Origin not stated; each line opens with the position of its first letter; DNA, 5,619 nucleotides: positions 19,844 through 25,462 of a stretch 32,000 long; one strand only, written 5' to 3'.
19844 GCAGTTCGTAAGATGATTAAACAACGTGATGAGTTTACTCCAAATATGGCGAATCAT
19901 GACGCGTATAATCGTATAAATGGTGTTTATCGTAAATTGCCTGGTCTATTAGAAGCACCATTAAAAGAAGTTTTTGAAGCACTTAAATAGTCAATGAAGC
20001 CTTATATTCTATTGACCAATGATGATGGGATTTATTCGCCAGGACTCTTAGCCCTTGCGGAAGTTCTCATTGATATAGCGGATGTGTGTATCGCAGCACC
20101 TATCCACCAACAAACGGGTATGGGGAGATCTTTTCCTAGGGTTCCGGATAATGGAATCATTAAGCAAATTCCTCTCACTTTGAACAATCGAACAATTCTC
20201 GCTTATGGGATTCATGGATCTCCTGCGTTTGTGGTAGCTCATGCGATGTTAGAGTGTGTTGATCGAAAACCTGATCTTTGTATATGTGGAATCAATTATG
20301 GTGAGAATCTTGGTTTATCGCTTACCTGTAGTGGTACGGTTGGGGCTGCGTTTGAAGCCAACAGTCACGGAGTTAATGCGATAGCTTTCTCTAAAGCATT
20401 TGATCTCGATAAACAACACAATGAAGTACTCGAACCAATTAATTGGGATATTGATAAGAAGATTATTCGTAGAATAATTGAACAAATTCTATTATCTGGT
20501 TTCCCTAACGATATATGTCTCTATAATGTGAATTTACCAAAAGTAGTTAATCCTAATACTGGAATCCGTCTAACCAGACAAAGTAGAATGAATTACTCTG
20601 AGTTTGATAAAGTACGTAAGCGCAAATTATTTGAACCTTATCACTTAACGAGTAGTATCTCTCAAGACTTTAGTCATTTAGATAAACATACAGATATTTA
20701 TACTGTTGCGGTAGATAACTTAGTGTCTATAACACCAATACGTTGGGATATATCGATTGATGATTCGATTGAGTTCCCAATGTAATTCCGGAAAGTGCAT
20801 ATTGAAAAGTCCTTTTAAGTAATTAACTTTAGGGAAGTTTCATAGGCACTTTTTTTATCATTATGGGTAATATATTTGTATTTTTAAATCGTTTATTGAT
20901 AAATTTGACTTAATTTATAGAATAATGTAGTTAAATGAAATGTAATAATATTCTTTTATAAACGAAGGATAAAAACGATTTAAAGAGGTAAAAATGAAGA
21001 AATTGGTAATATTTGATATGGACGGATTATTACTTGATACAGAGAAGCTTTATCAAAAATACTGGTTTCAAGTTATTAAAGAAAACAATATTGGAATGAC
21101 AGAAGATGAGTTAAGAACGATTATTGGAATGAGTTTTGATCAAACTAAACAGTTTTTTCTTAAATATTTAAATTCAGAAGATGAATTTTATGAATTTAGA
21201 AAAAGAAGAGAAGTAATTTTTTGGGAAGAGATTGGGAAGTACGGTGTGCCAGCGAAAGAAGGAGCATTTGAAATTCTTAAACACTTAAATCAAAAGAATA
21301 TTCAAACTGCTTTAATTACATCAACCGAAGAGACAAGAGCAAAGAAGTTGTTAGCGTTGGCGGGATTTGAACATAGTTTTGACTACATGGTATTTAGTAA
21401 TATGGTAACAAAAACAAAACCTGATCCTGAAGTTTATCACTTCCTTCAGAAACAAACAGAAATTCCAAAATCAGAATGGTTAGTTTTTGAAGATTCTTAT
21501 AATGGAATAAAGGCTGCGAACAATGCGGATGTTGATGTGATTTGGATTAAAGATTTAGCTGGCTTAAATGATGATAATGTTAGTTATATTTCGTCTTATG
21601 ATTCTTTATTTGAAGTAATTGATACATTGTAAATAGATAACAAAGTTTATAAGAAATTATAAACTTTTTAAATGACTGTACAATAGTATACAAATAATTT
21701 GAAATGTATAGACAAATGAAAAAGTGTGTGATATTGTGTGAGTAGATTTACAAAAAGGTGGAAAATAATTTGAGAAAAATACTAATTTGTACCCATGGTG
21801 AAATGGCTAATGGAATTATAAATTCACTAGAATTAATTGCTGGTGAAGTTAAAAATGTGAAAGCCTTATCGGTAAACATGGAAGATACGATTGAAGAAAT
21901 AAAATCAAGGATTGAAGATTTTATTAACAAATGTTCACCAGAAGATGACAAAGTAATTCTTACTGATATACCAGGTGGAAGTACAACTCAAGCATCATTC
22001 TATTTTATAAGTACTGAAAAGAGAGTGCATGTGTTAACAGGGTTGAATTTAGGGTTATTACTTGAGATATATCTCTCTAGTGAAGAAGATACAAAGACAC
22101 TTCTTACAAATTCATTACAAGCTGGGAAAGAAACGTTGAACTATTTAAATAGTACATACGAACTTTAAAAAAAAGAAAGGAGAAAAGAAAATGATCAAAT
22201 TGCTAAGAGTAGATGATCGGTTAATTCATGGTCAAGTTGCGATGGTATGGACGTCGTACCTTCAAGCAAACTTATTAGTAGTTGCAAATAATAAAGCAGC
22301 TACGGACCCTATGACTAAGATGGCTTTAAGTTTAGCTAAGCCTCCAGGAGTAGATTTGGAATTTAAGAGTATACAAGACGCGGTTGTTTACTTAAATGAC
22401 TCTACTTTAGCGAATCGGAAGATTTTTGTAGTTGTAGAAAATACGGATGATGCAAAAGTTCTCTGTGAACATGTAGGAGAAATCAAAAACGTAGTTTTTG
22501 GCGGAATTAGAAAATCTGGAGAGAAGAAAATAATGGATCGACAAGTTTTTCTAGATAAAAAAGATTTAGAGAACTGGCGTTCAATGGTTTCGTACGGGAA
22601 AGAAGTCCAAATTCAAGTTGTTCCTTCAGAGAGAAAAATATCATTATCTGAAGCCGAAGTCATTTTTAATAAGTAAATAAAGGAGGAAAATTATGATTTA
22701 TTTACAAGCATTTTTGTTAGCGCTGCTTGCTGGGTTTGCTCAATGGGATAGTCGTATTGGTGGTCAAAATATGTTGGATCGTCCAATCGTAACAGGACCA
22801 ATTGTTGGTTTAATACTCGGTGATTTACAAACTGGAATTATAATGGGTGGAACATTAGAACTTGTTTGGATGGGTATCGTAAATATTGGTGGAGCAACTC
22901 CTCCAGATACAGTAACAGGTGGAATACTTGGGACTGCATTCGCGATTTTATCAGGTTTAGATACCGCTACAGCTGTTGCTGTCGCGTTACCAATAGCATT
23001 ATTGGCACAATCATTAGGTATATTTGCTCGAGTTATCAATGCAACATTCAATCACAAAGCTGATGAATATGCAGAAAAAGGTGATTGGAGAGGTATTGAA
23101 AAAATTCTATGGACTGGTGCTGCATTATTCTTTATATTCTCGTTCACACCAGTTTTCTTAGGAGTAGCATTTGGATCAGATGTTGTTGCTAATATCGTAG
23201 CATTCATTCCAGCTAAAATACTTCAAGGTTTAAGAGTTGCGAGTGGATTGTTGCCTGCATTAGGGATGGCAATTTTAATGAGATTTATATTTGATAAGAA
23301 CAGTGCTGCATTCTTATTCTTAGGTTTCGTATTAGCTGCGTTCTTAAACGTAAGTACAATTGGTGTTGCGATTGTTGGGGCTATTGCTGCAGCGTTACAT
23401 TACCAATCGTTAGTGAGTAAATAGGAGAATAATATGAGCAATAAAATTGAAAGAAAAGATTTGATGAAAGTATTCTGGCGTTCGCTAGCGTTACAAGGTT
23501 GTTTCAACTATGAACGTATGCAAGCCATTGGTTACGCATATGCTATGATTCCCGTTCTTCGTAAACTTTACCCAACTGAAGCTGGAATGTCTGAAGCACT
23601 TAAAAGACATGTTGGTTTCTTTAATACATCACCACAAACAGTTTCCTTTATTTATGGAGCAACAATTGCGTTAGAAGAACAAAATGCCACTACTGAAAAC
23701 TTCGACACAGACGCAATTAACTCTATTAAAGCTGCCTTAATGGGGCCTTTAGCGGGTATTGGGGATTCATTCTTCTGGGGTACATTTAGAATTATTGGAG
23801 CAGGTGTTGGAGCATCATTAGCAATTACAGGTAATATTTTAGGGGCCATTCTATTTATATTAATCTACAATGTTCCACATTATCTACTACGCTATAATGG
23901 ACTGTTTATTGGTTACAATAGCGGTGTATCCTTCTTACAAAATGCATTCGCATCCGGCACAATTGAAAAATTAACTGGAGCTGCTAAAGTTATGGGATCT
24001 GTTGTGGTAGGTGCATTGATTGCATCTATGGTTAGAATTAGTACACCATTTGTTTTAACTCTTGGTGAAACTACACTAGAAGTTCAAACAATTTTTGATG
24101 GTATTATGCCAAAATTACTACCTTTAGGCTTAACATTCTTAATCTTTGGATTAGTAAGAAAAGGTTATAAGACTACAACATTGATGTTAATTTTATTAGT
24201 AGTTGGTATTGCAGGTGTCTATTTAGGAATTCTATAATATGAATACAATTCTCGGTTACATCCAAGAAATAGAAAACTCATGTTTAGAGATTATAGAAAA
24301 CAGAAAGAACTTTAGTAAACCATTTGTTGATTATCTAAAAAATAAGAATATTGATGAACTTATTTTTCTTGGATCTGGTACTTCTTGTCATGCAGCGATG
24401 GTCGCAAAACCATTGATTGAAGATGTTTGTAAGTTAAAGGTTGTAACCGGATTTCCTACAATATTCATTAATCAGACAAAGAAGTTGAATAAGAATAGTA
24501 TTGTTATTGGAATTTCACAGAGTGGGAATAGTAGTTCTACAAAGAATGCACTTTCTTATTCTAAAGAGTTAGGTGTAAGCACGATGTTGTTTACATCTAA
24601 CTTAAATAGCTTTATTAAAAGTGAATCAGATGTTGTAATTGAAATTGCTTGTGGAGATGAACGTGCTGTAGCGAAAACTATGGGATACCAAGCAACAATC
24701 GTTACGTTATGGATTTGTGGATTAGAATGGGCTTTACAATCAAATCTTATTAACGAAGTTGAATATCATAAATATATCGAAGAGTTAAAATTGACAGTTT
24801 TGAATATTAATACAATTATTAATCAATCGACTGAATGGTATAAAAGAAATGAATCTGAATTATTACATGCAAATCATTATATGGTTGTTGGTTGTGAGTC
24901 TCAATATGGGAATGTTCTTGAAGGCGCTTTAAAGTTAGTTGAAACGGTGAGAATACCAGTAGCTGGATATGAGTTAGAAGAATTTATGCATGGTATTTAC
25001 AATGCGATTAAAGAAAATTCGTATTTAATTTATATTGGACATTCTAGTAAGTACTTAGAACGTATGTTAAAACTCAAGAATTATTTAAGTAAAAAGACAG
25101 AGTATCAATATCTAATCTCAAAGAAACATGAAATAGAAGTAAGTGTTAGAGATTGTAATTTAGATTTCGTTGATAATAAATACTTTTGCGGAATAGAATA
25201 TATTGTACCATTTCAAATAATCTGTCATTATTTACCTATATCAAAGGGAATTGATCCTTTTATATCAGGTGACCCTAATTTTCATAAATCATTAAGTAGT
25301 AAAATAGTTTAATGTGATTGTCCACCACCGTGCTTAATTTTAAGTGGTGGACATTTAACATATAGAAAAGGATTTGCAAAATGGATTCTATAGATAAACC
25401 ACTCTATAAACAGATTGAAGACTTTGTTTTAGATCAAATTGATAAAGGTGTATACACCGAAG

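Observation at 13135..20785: Etf-coupled FAD-oxidase / SDR / FGGY-kinase / SurE operon: candidate uncharacterised anaerobic catabolic system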

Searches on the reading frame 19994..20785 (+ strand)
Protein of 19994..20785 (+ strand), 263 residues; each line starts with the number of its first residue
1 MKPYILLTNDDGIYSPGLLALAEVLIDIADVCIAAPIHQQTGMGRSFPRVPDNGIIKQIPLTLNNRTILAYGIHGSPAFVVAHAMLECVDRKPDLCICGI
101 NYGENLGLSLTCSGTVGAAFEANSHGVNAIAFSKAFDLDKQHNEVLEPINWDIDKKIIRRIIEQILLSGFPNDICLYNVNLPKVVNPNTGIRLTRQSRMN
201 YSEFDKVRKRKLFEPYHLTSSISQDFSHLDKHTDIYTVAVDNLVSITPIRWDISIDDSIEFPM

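Call 3: search_protein_families(library=pfam, proteins=[window:19994-20785:+])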
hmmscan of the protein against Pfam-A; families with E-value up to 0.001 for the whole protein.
window:19994-20785:+ (263 aa): 1 family
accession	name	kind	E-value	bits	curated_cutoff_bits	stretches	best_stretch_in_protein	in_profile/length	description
PF01975.23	SurE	-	1.5e-42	146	22.1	1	5-202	1-188/189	Survival protein SurE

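Call 4: search_protein_families(library=ncbifam, proteins=[window:19994-20785:+])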
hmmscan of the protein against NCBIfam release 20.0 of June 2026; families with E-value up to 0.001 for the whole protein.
window:19994-20785:+ (263 aa): 13 families
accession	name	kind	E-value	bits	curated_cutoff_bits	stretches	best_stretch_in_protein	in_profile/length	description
NF001491.0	PRK00346.2-1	equivalog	1e-54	185.5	290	1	2-256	2-252/266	5'/3'-nucleotidase SurE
TIGR00087.1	surE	equivalog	4.9e-44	150.6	135.1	1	5-253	3-251/252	5'/3'-nucleotidase SurE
NF001490.0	PRK00346.1-4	equivalog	1.5e-43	148.8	233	1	4-256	2-241/254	5'/3'-nucleotidase SurE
NF001492.0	PRK00346.2-2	equivalog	2.5e-43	148.1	271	1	2-258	3-248/261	5'/3'-nucleotidase SurE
NF001494.0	PRK00346.2-4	equivalog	2.9e-35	122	313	1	4-259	3-250/259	5'/3'-nucleotidase SurE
NF001493.0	PRK00346.2-3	equivalog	5.3e-34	118.1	230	1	5-226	7-226/269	5'/3'-nucleotidase SurE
NF010542.0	PRK13932.1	equivalog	7.4e-34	117.2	436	1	2-255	9-247/261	stationary phase survival protein SurE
NF010544.0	PRK13934.1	equivalog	3.8e-32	111.5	325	1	5-257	3-245/266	stationary phase survival protein SurE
NF001489.0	PRK00346.1-3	equivalog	3.9e-32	111.6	295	1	5-259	3-238/250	5'/3'-nucleotidase SurE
NF010545.0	PRK13935.1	equivalog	1.6e-30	106.2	365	1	5-251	3-234/254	stationary phase survival protein SurE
NF010543.0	PRK13933.1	equivalog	7.6e-30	104.3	280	1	5-253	3-238/253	stationary phase survival protein SurE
NF010541.0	PRK13931.1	equivalog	3.9e-27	95.3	422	1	5-259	3-253/261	5'/3'-nucleotidase SurE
NF001488.0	PRK00346.1-1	equivalog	2.5e-18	66.3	396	1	5-255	3-233/253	5'/3'-nucleotidase SurE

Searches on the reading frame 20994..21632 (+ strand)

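Call 9: search_protein_families(library=pfam, proteins=[window:20994-21632:+])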
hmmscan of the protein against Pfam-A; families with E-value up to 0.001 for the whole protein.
window:20994-21632:+ (212 aa): 4 families
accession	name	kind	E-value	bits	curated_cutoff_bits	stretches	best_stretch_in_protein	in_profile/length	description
PF13419.12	HAD_2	-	2.5e-34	119.4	23.8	1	5-185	1-178/178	Haloacid dehalogenase-like hydrolase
PF00702.32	Hydrolase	-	4.9e-24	86.2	26.4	1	3-179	2-191/191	haloacid dehalogenase-like hydrolase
PF12710.13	HAD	-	4.1e-05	24.5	27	1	5-129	1-128/189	haloacid dehalogenase-like hydrolase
PF12689.13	Acid_PPase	-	8.8e-05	22.9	27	0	91-196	50-159/169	Acid Phosphatase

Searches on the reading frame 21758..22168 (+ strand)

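Call 9: search_protein_families(library=pfam, proteins=[window:21758-22168:+])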
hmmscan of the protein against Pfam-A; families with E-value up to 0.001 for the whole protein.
window:21758-22168:+ (136 aa): 1 family
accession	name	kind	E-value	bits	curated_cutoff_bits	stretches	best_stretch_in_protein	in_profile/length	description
PF03610.21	EIIA-man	-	2.1e-17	63.8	21.4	1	7-110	1-105/116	PTS system fructose IIA component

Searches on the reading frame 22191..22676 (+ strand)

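Call 9: search_protein_families(library=pfam, proteins=[window:22191-22676:+])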
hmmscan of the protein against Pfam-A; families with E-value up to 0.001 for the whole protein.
window:22191-22676:+ (161 aa): 1 family
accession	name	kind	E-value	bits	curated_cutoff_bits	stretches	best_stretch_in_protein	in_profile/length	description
PF03830.20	PTSIIB_sorb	-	1.3e-41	142.8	27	1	2-148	1-147/148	PTS system sorbose subfamily IIB component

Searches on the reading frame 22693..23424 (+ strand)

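Call 9: search_protein_families(library=pfam, proteins=[window:22693-23424:+])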
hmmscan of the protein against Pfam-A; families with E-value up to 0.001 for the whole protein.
window:22693-23424:+ (243 aa): 1 family
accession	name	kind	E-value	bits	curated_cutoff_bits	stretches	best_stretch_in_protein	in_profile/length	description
PF03609.19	EII-Sor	-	3.2e-79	266.1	26.3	1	4-234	2-232/233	PTS system sorbose-specific iic component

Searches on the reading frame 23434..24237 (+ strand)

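Call 9: search_protein_families(library=pfam, proteins=[window:23434-24237:+])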
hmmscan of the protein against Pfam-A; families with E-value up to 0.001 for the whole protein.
window:23434-24237:+ (267 aa): 2 families
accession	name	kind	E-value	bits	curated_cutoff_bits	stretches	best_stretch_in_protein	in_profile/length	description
PF03613.19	EIID-AGA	-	1.4e-102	342.9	25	1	4-267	1-265/265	PTS system mannose/fructose/sorbose family IID component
PF09512.15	ThiW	-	3.8e-05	24.3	30.3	1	93-147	32-85/150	Thiamine-precursor transporter protein (ThiW)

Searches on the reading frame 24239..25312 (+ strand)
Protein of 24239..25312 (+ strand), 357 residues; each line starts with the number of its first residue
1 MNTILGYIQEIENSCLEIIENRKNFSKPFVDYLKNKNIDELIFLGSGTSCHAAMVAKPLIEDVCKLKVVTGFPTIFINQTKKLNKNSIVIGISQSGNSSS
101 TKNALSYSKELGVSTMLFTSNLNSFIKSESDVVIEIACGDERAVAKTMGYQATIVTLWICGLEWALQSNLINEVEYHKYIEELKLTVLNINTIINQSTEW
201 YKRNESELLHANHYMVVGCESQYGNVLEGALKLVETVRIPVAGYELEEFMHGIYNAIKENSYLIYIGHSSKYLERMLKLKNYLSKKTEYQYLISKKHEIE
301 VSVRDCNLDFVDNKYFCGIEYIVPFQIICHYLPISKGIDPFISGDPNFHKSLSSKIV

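Call 9: search_protein_families(library=pfam, proteins=[window:24239-25312:+])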
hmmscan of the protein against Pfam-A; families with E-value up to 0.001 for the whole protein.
window:24239-25312:+ (357 aa): 1 family
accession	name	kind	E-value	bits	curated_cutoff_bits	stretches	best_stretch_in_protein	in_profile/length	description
PF01380.27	SIS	-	4.9e-21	75.3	25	2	40-158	7-126/131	SIS domain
